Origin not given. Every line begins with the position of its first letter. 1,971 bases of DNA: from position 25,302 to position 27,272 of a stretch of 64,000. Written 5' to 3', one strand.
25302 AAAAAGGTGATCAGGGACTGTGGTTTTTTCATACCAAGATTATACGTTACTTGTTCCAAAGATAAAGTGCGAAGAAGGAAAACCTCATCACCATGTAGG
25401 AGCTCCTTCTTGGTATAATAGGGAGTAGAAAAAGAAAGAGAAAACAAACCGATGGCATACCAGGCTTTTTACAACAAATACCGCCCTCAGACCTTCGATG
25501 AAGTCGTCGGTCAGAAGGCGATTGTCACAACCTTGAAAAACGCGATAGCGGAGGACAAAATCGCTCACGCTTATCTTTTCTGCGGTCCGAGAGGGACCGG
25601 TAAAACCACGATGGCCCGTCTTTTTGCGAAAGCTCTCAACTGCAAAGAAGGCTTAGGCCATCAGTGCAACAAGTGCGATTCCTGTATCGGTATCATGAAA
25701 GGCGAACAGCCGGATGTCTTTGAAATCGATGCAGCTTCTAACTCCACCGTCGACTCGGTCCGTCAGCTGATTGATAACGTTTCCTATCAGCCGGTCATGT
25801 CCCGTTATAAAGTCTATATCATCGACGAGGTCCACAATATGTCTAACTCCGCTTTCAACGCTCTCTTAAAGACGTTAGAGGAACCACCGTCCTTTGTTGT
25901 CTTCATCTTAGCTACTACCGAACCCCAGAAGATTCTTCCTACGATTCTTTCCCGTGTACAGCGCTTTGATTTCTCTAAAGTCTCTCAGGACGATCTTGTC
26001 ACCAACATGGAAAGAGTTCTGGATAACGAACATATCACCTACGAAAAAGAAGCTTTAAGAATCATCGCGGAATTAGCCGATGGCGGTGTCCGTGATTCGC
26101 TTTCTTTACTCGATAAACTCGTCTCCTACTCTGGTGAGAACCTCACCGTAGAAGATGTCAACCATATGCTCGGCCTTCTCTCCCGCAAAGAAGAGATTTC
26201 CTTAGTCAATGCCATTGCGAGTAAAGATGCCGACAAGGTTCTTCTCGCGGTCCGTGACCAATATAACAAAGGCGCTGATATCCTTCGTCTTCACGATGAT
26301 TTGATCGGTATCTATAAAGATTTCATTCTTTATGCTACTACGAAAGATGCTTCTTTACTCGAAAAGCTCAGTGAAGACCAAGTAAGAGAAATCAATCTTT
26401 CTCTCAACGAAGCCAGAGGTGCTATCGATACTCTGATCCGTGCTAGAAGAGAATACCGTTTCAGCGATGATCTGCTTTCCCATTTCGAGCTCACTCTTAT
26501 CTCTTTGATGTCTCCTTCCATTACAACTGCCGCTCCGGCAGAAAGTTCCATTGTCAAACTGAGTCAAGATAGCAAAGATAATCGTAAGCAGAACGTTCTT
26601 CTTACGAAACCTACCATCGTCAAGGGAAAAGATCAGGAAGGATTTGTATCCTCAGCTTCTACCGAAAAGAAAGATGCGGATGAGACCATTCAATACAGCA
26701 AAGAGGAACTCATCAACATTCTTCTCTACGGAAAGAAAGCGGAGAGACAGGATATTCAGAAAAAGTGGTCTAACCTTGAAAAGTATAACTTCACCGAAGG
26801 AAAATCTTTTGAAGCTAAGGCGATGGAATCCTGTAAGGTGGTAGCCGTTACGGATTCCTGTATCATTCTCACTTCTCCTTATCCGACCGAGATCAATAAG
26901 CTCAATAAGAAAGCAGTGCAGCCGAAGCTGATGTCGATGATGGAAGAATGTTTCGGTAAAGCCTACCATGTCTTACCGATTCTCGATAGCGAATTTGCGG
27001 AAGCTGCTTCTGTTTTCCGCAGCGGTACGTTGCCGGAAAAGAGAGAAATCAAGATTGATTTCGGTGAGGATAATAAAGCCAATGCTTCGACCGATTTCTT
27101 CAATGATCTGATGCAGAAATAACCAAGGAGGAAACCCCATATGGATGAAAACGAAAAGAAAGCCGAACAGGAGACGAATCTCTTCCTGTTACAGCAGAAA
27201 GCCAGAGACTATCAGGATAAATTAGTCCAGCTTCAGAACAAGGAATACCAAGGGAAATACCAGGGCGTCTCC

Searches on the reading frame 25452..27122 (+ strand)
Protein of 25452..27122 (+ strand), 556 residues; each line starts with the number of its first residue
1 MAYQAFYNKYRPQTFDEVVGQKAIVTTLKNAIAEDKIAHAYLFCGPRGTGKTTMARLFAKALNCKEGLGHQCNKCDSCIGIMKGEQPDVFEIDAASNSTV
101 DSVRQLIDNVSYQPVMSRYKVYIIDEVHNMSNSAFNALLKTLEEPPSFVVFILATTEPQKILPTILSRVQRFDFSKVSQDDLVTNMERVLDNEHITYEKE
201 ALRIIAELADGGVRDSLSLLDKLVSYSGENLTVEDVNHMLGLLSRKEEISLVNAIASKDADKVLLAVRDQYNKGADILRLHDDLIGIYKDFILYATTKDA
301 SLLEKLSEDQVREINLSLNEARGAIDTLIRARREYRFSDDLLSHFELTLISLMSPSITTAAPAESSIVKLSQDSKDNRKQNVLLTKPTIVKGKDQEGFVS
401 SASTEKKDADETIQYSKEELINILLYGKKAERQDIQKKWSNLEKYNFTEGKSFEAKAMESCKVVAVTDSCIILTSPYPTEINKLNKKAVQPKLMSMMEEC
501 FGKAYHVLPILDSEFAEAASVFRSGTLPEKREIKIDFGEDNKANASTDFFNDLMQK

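Call 36: find_encoding_contigs(protein=window:25452-27122:+, flank=10000, max_places=1)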
Protein window:25452-27122:+ (556 aa): 14 contigs read that carry it; 1 place shown.
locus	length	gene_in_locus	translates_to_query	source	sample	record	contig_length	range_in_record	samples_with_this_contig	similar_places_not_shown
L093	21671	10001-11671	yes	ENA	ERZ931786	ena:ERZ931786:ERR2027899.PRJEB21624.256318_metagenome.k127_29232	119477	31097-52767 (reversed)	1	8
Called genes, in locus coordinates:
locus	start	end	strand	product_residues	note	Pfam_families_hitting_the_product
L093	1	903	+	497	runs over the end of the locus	PF00005:ABC_tran, PF02463:SMC_N (faint), PF13175:AAA_15 (faint), PF13476:AAA_23 (faint), PF13555:AAA_29 (faint), PF13304:AAA_21 (faint), PF00005:ABC_tran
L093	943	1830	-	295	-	PF08843:AbiEii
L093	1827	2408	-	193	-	-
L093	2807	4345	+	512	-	PF00860:Xan_ur_permease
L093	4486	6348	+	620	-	PF07332:Phage_holin_3_6 (weak)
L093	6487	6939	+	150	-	PF00383:dCMP_cyt_deam_1, PF14437:MafB19-deam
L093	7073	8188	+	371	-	PF03462:PCRF, PF00472:RF-1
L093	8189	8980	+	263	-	PF13489:Methyltransf_23 (faint), PF05175:MTS, PF06325:PrmA, PF08241:Methyltransf_11 (weak), PF08242:Methyltransf_12 (weak), PF13649:Methyltransf_25, PF13847:Methyltransf_31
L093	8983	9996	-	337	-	-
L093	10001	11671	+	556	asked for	PF03215:Rad17 (faint), PF05496:RuvB_N (weak), PF13177:DNA_pol3_delta2, PF00004:AAA, PF07728:AAA_5 (weak), PF13401:AAA_22 (weak), PF22608:DNAX_ATPase_lid, PF12169:DNA_pol3_gamma3, +1 more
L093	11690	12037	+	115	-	-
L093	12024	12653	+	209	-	PF21176:RecR_HhH, PF13662:Toprim_4, PF01751:Toprim (weak), PF21175:RecR_C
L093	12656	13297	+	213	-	PF01712:dNK (faint), PF13521:AAA_28, PF02223:Thymidylate_kin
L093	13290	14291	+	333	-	PF13177:DNA_pol3_delta2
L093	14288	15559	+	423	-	PF04468:PSP1, PF28472:PSP1_3rd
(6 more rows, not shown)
